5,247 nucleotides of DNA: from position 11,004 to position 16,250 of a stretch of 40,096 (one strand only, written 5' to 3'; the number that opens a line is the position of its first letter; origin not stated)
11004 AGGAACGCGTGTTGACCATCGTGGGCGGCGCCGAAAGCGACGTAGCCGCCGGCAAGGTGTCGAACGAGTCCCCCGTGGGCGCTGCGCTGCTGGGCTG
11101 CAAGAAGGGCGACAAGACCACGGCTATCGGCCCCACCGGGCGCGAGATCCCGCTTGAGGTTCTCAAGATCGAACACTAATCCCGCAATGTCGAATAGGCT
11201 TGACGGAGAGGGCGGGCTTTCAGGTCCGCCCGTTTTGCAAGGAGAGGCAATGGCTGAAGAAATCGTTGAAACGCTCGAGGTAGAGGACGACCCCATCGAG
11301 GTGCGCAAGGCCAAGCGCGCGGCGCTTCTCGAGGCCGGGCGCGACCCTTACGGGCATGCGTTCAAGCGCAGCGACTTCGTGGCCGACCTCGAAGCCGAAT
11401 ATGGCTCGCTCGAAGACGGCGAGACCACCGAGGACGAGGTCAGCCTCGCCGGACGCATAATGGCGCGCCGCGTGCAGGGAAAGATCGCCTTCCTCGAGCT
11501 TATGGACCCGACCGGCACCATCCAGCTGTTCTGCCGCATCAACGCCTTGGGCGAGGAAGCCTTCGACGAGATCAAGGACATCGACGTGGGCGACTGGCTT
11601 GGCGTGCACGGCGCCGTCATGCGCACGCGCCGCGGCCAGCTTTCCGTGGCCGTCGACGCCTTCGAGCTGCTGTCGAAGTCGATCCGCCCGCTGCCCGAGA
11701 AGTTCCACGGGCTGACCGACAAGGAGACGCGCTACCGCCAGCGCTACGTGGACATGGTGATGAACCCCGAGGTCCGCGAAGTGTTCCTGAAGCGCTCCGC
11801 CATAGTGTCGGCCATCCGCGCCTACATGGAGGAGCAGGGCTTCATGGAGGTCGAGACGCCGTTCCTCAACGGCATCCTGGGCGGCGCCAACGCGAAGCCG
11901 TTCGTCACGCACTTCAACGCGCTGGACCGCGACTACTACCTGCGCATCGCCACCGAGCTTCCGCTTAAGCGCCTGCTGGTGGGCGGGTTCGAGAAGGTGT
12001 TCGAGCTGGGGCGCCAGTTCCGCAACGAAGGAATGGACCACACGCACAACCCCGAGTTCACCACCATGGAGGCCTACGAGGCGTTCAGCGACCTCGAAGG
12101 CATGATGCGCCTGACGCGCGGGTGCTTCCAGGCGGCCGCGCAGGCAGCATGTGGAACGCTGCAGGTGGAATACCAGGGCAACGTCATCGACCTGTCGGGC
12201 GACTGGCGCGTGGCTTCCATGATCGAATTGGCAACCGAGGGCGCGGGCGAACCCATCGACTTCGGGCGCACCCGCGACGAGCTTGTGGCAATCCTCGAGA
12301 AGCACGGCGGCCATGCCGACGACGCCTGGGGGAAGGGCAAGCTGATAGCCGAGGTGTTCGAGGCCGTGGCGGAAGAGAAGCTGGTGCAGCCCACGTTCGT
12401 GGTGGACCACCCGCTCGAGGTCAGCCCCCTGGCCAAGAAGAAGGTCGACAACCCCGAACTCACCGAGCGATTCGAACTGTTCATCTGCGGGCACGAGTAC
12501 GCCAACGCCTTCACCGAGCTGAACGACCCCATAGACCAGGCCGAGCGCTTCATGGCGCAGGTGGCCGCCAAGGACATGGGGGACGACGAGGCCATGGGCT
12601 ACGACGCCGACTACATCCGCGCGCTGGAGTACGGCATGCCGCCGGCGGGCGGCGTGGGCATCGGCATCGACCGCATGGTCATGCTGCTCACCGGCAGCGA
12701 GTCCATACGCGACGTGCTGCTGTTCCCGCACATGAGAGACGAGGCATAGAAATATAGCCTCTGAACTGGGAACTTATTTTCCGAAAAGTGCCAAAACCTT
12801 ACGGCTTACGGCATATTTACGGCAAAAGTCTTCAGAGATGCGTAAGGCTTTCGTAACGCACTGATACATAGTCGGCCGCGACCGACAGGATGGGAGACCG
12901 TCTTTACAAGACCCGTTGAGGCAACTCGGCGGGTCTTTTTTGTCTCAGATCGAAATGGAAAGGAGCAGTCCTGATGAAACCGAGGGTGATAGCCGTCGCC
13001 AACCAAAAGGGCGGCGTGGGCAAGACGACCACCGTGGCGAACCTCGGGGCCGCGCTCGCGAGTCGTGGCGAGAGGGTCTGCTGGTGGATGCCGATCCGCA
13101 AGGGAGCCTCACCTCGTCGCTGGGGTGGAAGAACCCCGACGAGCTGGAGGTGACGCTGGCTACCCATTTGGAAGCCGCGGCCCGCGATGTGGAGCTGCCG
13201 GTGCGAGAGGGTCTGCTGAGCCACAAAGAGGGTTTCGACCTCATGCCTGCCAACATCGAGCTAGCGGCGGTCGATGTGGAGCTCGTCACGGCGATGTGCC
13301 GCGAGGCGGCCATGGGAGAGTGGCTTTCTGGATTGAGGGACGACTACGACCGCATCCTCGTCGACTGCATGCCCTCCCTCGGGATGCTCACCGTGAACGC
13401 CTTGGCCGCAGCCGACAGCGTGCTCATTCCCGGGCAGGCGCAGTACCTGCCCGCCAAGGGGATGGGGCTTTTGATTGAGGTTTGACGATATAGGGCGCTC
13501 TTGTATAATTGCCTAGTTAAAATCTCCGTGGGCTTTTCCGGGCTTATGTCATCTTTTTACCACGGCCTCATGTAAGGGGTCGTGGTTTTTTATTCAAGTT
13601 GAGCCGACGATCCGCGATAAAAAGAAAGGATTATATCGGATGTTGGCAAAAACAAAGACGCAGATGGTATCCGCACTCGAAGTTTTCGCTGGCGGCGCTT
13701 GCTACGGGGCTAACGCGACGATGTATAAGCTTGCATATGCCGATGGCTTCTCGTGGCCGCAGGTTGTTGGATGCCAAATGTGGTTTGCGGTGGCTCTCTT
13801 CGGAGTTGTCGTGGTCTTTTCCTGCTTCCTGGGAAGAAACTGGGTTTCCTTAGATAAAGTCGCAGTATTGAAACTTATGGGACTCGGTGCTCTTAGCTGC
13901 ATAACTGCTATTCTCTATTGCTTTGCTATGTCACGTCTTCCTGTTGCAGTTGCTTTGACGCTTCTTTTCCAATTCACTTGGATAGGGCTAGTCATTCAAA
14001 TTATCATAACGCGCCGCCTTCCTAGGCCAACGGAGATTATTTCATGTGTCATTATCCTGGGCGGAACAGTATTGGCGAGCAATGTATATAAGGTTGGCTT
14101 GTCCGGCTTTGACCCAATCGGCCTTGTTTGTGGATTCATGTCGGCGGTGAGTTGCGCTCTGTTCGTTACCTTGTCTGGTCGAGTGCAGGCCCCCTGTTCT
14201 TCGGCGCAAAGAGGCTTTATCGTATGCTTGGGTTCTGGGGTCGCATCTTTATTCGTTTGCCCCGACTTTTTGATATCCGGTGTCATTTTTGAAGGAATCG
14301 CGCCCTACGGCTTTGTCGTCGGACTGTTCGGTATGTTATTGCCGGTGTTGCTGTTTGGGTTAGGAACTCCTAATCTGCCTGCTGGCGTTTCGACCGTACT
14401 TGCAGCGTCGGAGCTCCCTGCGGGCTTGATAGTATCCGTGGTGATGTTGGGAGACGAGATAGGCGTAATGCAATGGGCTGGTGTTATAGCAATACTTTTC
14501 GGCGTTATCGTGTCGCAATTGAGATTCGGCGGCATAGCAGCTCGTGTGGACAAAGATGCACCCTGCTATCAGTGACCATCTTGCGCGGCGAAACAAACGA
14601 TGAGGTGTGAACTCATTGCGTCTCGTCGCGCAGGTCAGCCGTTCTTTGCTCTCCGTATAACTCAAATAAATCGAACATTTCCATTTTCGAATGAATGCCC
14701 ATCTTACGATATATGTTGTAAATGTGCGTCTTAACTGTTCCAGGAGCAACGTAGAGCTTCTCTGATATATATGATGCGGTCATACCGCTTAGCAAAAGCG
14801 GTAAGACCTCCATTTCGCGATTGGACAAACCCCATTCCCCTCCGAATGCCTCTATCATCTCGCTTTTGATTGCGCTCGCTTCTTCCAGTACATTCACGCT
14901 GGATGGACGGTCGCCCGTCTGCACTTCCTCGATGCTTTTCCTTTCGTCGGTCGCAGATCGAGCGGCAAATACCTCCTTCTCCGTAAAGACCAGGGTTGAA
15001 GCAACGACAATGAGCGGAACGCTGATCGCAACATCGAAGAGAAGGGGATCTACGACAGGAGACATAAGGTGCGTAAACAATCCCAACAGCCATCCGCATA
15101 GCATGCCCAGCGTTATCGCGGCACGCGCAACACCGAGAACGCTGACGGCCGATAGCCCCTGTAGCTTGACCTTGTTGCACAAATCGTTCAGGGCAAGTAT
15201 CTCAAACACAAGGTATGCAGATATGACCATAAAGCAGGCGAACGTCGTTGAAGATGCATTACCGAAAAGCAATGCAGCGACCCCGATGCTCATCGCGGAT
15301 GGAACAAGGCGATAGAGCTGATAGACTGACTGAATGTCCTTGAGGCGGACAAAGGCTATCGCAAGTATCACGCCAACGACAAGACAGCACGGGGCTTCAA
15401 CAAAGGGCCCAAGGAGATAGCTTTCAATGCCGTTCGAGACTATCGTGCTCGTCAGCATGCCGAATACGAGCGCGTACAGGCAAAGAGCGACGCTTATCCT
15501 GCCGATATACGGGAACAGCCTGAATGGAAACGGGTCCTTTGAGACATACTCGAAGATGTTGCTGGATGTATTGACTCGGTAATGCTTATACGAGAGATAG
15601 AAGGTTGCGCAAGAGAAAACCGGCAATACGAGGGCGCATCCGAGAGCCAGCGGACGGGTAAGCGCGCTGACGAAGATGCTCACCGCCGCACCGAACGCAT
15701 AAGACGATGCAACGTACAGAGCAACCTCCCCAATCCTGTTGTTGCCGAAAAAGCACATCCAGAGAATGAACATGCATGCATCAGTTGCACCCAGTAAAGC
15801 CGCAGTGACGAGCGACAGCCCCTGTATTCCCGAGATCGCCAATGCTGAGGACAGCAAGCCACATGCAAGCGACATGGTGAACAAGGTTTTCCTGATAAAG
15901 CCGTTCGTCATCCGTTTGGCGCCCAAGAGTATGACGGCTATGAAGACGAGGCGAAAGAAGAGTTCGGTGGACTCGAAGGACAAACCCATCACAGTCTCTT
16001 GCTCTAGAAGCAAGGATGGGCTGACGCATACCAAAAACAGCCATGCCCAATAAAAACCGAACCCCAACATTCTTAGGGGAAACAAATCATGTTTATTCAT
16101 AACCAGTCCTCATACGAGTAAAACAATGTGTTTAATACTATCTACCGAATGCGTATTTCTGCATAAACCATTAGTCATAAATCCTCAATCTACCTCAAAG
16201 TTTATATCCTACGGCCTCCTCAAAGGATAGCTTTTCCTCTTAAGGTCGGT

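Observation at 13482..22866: Island-borne module: membrane LuxR sensor, transhydroxylase-like molybdoenzyme, two NCS2 permeases and a DMT transporter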

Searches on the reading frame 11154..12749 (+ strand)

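Call 3: search_protein_families(library=pfam, proteins=[window:11154-12749:+], max_evalue=0.01)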
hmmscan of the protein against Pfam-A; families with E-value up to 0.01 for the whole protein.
window:11154-12749:+ (531 aa): 3 families
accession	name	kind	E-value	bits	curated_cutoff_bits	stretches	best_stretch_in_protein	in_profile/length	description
PF00152.25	tRNA-synt_2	-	3.7e-84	282.9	25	1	189-527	1-307/308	tRNA synthetases class II (D, K and N)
PF01336.31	tRNA_anti-codon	-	9.3e-16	58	27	1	96-173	1-75/75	OB-fold nucleic acid binding domain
PF01409.25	tRNA-synt_2d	-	1.1e-05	25.5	19.8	0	281-308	104-131/246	tRNA synthetases class II core domain (F)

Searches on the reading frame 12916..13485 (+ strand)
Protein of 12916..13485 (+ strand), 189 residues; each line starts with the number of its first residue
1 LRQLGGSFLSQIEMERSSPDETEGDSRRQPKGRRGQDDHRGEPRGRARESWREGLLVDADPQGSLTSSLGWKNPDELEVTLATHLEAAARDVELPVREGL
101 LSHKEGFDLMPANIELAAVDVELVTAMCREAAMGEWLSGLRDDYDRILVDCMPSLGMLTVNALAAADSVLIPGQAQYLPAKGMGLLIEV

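Call 3: search_protein_families(library=pfam, proteins=[window:12916-13485:+], max_evalue=0.01)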
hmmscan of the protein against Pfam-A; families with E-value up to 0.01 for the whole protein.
window:12916-13485:+ (189 aa): 1 family
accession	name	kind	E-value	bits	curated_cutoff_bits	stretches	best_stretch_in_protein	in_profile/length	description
PF13614.12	AAA_31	-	3.9e-28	99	27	1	55-188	34-162/177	AAA domain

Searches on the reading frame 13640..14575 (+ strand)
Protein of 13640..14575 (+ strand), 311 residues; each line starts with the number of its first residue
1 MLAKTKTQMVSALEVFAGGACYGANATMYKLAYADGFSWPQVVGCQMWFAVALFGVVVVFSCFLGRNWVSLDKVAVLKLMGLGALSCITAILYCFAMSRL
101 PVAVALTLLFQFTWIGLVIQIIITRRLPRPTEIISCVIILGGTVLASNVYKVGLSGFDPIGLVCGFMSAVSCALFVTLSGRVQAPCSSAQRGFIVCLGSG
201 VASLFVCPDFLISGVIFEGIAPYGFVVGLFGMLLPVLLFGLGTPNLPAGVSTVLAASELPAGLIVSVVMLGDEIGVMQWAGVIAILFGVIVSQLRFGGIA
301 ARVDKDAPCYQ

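Call 3: search_protein_families(library=pfam, proteins=[window:13640-14575:+], max_evalue=0.01)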
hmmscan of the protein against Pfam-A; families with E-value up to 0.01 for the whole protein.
window:13640-14575:+ (311 aa): 1 family
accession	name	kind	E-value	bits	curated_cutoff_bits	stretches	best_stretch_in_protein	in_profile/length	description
PF00892.27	EamA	-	3.5e-13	50.4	28.2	2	160-291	2-132/135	EamA-like transporter family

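Call 14: search_protein_families(library=ncbifam, proteins=[window:13640-14575:+], max_evalue=0.001)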
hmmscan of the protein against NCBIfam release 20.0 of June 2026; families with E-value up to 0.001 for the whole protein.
window:13640-14575:+ (311 aa): 1 family
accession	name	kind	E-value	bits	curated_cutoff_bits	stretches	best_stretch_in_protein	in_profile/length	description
TIGR00950.1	2A78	equivalog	1.8e-12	47.3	230.2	1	49-290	23-264/264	carboxylate/amino acid/amine transporter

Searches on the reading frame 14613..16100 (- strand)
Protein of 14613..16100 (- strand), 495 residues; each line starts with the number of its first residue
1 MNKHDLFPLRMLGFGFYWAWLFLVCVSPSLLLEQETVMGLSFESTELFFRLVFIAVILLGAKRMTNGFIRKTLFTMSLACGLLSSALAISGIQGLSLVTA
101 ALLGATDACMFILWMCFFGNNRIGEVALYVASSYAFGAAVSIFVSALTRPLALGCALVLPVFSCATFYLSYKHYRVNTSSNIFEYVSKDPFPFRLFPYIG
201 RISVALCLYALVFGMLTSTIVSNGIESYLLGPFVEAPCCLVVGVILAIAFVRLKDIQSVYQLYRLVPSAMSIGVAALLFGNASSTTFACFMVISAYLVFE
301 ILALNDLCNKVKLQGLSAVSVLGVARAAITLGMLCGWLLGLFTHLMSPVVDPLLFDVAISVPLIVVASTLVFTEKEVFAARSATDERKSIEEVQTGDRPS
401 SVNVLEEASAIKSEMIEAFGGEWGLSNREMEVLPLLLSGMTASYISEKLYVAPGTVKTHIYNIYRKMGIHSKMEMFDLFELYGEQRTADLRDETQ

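Call 3: search_protein_families(library=pfam, proteins=[window:14613-16100:-], max_evalue=0.01)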
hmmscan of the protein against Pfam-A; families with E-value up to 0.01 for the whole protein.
window:14613-16100:- (495 aa): 1 family
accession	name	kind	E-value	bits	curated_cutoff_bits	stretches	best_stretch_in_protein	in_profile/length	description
PF00196.25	GerE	-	3.7e-16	58.9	23.5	1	425-477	3-55/57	Bacterial regulatory proteins, luxR family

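Call 14: search_protein_families(library=ncbifam, proteins=[window:14613-16100:-], max_evalue=0.001)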
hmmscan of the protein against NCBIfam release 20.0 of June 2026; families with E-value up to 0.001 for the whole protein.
window:14613-16100:- (495 aa): 16 families
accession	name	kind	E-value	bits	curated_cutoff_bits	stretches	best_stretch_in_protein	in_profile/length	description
NF003420.0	PRK04841.1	equivalog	7.9e-11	40.7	537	1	425-474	839-888/903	HTH-type transcriptional regulator MalT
NF047785.1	respo_reg_MadR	equivalog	4.9e-10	39.1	300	1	408-474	132-198/209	MadR family response regulator transcription factor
NF007403.0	PRK09935.1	equivalog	4.7e-09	36.2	271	1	424-482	149-207/210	fimbria biosynthesis transcriptional regulator FimZ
NF041232.1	BagY_FevT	exception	2.6e-08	33.1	700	1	413-483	285-356/367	LuxR family transcriptional regulator BagY/FevT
NF007505.1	PRK10100.1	equivalog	2.9e-07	30.4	250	1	423-471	143-191/204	biofilm master transcriptional regulator CsgD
NF052366.1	photon_PedR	equivalog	3.6e-07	30.3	120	1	425-475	3-53/74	photosynthetic electron transport-dependent transcriptional regulator PedR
NF011896.0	PRK15369.1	equivalog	9.8e-07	28.6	242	1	424-477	149-202/211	two component system response regulator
NF038181.1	reg_ATPase_IniR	equivalog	1e-06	27.4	750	1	423-478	765-820/827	isoniazid response ATPase/transcriptional regulator IniR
NF007935.0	PRK10651.1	equivalog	4.2e-06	26.1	250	1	424-474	155-205/216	two-component system response regulator NarL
NF047608.1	LIC13292_fam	subfamily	6.6e-06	26.3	200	1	371-479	55-157/166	LIC13292 family transcriptional regulator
NF007018.1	PRK09483.1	equivalog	1.2e-05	25.1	280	1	388-478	113-202/217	UvrY/SirA/GacA family response regulator transcription factor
TIGR03020.2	EpsA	equivalog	4.6e-05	23.2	170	1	423-471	189-237/247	XrtB/PEP-CTERM-associated transcriptional regulator EpsA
NF052445.1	RespRegMctR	equivalog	5e-05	22.8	300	1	423-474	143-194/205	two-component system response regulator MctR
NF007708.0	PRK10403.1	equivalog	5.3e-05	22.8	343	1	425-475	154-204/215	nitrate/nitrite response regulator protein NarP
NF041830.1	RR_TF_ErdR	exception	0.00013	21.8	390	1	388-473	115-199/213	response regulator transcription factor ErdR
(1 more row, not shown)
